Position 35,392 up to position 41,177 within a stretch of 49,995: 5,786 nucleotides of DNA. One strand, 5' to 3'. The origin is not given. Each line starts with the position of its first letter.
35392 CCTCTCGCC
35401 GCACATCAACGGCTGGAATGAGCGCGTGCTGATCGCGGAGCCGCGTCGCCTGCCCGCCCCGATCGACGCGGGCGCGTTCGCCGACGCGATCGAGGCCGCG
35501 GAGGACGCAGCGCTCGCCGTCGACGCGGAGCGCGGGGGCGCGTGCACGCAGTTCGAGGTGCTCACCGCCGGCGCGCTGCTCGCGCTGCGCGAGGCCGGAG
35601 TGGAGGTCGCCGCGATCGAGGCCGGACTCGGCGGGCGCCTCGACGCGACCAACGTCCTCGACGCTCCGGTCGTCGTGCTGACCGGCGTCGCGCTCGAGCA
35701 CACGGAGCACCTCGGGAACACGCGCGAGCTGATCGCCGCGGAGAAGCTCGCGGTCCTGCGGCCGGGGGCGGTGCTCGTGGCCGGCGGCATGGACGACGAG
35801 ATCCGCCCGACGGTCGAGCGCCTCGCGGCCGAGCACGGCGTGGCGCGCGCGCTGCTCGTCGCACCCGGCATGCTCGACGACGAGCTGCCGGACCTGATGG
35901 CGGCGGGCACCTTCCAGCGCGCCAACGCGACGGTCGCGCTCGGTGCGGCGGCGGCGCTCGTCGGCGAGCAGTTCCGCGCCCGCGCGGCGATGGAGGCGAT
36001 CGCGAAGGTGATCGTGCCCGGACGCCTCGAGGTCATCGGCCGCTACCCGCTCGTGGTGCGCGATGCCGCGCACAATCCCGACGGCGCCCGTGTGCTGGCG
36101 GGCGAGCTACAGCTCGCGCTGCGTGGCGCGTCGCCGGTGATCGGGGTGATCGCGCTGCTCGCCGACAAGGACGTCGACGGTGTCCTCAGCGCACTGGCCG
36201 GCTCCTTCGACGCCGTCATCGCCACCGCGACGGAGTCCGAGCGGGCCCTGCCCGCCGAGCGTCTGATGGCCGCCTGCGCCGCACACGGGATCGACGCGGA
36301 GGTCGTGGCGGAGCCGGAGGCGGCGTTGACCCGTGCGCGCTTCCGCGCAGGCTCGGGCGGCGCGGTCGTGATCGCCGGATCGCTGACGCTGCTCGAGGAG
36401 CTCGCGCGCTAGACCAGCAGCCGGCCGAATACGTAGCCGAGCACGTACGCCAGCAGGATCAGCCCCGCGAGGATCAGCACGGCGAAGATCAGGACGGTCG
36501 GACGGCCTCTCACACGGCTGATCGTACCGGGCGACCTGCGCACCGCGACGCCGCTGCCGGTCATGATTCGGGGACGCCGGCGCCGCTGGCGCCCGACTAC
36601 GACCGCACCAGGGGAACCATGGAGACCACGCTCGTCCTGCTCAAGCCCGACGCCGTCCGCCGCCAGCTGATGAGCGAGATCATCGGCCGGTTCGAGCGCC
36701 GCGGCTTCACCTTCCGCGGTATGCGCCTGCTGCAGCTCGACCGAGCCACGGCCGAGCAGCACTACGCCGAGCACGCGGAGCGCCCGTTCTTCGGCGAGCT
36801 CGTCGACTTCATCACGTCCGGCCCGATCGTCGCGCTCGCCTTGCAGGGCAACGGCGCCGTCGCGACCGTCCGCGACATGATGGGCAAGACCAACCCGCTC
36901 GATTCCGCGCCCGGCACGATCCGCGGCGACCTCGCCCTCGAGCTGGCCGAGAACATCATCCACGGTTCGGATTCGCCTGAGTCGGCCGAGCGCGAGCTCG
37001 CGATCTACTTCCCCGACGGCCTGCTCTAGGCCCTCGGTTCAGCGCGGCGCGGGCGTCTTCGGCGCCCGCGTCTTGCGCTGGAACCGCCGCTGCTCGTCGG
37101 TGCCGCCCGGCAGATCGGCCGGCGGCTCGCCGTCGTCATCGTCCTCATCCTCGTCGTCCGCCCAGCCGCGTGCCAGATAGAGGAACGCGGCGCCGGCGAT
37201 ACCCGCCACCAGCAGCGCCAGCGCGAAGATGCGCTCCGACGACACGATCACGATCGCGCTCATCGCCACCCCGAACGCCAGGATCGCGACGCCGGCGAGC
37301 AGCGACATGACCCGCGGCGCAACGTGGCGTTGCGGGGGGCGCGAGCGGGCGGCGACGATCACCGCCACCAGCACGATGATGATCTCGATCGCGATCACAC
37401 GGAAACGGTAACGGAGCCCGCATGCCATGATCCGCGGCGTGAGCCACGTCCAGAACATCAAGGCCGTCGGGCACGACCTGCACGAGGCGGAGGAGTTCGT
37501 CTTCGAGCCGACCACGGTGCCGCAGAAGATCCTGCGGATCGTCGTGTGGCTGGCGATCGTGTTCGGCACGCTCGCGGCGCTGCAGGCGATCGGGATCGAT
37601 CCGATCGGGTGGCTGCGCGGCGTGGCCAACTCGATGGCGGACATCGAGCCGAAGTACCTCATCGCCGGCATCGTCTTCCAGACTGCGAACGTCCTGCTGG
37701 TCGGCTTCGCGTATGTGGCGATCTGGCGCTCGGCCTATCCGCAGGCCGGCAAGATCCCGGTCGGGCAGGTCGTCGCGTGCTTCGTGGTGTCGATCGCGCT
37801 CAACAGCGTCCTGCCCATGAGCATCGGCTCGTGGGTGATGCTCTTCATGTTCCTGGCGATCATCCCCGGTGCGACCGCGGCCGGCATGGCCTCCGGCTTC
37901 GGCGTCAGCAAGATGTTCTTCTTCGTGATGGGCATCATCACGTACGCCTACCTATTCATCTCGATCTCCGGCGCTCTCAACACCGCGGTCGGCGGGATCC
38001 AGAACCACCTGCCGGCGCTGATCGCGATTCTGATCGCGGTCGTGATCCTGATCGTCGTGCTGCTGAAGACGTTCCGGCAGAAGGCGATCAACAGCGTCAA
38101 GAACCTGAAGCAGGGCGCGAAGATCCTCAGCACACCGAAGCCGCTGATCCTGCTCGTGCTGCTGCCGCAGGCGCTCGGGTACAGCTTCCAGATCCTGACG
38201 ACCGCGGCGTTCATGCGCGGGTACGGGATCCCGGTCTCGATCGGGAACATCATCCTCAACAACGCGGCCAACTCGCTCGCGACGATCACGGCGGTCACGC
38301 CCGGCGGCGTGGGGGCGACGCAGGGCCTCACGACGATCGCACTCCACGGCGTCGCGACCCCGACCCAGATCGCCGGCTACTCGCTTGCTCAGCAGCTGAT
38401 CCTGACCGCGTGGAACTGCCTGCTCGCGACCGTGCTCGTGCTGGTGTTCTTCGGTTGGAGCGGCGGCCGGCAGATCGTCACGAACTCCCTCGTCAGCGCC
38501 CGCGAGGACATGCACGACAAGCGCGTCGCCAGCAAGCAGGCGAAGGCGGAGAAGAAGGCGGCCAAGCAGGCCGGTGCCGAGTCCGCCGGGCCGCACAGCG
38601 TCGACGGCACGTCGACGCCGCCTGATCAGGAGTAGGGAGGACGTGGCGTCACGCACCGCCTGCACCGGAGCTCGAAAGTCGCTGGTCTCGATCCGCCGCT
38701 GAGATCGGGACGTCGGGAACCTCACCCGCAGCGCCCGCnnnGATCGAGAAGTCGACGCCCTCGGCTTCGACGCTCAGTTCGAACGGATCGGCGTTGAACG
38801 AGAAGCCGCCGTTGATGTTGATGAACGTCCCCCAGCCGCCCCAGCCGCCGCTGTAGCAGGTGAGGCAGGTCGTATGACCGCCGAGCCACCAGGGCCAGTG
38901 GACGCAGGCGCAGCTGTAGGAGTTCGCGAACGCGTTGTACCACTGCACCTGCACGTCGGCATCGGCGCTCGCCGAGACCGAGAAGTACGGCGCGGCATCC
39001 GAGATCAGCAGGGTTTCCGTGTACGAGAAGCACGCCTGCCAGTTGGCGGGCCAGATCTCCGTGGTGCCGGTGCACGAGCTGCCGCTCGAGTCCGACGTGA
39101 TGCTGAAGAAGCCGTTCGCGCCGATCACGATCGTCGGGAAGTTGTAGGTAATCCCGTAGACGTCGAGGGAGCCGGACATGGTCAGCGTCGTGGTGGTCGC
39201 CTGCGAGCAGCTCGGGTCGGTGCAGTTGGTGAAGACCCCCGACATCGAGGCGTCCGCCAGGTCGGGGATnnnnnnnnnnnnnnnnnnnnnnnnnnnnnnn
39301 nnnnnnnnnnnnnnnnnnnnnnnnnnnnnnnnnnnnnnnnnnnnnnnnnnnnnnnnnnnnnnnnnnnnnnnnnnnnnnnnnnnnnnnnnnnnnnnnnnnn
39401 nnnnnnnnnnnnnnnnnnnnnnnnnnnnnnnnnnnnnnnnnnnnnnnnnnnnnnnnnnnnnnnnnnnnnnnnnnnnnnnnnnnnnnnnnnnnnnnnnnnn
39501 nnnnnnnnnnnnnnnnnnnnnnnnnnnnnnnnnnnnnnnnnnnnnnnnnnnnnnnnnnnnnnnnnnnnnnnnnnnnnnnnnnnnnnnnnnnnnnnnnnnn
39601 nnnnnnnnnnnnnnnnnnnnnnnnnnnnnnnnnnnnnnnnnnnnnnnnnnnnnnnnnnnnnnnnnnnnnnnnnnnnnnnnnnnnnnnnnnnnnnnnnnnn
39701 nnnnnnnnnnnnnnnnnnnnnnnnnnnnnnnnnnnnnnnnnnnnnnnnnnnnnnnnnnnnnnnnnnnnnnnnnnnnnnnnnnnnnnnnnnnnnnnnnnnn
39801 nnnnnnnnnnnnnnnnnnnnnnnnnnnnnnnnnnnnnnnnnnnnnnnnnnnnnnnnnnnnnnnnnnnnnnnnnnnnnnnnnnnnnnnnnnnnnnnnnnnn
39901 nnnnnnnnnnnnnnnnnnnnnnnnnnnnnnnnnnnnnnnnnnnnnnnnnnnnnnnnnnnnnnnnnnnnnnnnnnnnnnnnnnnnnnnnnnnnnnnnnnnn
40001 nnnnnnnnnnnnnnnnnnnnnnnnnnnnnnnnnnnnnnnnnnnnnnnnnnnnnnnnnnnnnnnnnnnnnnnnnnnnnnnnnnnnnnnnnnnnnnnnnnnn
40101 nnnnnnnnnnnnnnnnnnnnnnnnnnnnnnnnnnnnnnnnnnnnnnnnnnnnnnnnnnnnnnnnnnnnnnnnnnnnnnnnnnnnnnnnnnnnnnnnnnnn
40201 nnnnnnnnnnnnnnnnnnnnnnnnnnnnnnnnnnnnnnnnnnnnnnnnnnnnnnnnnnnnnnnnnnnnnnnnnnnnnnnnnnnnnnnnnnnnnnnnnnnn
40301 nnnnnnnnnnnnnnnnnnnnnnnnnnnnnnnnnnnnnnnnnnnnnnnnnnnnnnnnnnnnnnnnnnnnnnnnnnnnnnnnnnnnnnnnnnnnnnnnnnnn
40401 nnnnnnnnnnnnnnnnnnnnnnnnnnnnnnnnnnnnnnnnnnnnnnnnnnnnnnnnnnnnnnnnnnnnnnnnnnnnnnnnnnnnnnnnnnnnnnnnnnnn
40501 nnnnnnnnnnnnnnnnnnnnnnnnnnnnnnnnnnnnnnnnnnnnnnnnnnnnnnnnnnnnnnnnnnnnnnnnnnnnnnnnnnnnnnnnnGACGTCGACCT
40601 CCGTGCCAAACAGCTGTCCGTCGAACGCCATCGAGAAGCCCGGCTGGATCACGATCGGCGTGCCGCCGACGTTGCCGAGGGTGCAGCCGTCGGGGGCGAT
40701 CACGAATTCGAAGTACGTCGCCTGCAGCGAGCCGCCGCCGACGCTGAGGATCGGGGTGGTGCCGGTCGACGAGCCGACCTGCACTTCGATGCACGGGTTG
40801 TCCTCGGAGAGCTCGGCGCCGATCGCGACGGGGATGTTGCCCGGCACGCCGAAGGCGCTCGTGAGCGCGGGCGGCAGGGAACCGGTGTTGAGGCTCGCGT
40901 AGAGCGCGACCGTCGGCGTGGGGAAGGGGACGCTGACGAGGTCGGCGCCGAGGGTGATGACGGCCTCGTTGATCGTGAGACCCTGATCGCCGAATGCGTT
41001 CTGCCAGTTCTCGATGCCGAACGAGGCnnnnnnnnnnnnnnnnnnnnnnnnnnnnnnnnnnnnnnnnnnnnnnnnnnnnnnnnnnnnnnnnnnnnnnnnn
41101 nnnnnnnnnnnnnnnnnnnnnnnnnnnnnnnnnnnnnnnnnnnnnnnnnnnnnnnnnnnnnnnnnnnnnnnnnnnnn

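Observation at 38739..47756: A 3,005-aa secreted giant protein whose C-terminal two-thirds match no family I recognise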

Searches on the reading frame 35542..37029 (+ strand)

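Call 12: search_protein_families(library=pfam, proteins=[window:35542-37029:+], max_evalue=0.001)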
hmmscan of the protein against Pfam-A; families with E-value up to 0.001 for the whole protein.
window:35542-37029:+ (495 aa): 1 family
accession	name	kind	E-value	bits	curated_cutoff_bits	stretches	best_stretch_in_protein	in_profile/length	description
PF00334.24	NDK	-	4.1e-52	176.1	27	1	361-492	1-132/135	Nucleoside diphosphate kinase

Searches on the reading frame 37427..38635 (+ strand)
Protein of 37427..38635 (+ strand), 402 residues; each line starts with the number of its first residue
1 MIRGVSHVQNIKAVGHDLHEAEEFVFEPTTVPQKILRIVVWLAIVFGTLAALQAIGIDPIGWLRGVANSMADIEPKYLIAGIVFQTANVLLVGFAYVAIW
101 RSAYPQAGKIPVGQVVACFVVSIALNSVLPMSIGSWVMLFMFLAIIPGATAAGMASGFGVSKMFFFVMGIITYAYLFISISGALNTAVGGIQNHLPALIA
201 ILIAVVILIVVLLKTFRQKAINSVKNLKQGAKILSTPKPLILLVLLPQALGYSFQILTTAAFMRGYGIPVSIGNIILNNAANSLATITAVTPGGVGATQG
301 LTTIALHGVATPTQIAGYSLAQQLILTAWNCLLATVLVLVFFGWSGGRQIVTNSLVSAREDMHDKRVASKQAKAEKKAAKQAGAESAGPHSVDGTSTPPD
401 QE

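Call 12: search_protein_families(library=pfam, proteins=[window:37427-38635:+], max_evalue=0.001)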
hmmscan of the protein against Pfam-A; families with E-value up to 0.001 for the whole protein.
window:37427-38635:+ (402 aa): 1 family
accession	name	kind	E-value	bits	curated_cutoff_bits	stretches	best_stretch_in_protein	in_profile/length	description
PF03706.18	LPG_synthase_TM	-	5.3e-11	43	33.4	1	63-327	15-295/302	Lysylphosphatidylglycerol synthase TM region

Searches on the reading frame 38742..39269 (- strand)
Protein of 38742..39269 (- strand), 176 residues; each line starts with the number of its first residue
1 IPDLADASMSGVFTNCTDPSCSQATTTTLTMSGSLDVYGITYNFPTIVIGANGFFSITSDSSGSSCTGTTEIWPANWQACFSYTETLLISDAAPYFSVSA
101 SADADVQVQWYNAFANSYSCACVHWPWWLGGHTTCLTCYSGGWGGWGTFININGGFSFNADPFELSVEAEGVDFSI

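Call 78: search_protein_families(library=pfam, proteins=[window:38742-39269:-], max_evalue=10)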
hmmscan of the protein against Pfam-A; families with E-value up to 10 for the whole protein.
seq(176 aa): 0 families

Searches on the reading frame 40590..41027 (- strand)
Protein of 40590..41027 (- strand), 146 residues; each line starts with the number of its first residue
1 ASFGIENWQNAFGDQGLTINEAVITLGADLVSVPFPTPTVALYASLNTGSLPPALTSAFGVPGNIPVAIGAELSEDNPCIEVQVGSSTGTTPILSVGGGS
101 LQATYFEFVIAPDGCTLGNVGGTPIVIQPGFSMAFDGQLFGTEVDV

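Call 24: find_related_loci(query=A2, collection=genome_contigs, flank=8000)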
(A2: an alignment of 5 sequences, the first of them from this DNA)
Query A2 (146 aa) in genome_contigs; peptide patterns used: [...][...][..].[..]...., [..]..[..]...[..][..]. (x = any residue, [..] = any of these).
64 stretches matched a pattern; 21 encode a relative of the query (tblastn E <= 1e-3); 21 distinct loci.
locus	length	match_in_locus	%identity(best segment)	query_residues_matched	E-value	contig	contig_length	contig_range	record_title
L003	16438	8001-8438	92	1-146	4e-86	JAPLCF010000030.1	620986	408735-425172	MAG: Actinomycetota bacterium isolate LacPavin_0818_WC50_MAG_67_13 LacPavin_0818_WC50_scaffold_179574, whole genome shot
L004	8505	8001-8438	90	1-146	4e-84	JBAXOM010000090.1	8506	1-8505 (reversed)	MAG: Thermoleophilia bacterium isolate ELA505 MAG505_90, whole genome shotgun sequence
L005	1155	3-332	90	37-146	9e-65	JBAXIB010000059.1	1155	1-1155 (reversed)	MAG: Actinomycetes bacterium isolate ELA338 MAG338_59, whole genome shotgun sequence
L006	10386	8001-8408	65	8-146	6e-56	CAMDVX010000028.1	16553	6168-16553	MAG: Bifidobacterium breve isolate LH-05nov19-144 genome assembly, contig: LH-05nov19-C7769, whole genome shotgun sequen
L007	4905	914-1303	55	8-146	8e-42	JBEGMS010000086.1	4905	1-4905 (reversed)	MAG: Actinomycetota bacterium isolate NASQAN2016_083_B_bin.61 scaffold_948651, whole genome shotgun sequence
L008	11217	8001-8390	55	8-146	6e-42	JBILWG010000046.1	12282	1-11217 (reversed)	MAG: Gaiellales bacterium isolate ME2018-09-14_3300042561_group8_bin152 Rohwer_bin385_scaffold_3845_c1, whole genome sho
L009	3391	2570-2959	55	8-146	9e-42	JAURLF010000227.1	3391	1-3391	MAG: Gaiellales bacterium isolate SFB_Oligo_Co_114 k141_4263432, whole genome shotgun sequence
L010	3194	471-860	55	8-146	1e-41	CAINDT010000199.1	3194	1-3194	MAG: uncultured actinobacterium isolate Loclat_bin-15560 genome assembly, contig: bin-15560:199/499, whole genome shotgu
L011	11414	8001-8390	54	8-146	4e-41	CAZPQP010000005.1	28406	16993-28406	MAG TPA_asm: uncultured Bifidobacterium sp. isolate binchicken_co298_71 genome assembly, contig: NODE_2904_length_28406_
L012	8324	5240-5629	54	8-146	4e-41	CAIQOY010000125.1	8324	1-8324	MAG: uncultured actinobacterium isolate LaPlata-b_bin-0125 genome assembly, contig: bin-0125:125/408, whole genome shotg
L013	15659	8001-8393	55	8-146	1e-39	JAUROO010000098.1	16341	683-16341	MAG: Miltoncostaeales bacterium isolate SFB_Poly_Co_75 k141_2822122, whole genome shotgun sequence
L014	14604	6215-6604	51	8-146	3e-39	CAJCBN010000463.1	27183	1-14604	MAG: uncultured actinobacterium isolate Loc081215-4m_bin-1677 genome assembly, contig: bin-1677:463/520, whole genome sh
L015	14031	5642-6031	51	8-146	3e-38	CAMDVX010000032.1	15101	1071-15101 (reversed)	MAG: Bifidobacterium breve isolate LH-05nov19-144 genome assembly, contig: LH-05nov19-C8935, whole genome shotgun sequen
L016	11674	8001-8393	51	8-146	1e-36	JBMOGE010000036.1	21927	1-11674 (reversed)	MAG: Miltoncostaeaceae bacterium isolate Deming_bin.289 contig5919, whole genome shotgun sequence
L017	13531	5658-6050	52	8-146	2e-36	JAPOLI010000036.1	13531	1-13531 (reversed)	MAG: bacterium isolate bin112 NODE_36_length_13531_cov_2.163669, whole genome shotgun sequence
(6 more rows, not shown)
